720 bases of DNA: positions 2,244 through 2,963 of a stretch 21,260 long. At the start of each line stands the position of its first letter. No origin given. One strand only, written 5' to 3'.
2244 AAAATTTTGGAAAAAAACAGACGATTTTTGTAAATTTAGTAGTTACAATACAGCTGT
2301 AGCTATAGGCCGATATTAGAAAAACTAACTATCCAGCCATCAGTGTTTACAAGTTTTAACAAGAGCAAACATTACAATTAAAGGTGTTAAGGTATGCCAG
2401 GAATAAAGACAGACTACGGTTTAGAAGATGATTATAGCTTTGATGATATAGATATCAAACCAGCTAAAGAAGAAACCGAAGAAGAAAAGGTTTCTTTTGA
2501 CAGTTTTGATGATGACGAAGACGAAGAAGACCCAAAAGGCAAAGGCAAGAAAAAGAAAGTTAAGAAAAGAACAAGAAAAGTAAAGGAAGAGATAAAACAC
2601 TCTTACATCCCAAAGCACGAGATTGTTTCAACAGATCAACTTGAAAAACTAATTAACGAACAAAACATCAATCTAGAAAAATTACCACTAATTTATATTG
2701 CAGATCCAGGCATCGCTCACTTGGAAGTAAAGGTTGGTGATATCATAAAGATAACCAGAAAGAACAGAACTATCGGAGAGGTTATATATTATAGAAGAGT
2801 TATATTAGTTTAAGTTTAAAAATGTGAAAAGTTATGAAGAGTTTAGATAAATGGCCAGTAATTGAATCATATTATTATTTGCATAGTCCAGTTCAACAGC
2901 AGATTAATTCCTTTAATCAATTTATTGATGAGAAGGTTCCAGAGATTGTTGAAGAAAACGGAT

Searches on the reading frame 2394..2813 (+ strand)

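Call 96: search_protein_families(library=pfam, proteins=[window:2394-2813:+], max_evalue=0.00001)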
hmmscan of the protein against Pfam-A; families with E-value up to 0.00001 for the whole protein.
window:2394-2813:+ (139 aa): 1 family
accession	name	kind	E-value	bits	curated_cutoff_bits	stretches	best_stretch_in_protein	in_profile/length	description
PF01191.24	RNA_pol_Rpb5_C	-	1.4e-20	73.3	23.5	1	68-136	5-73/73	RNA polymerase Rpb5, C-terminal domain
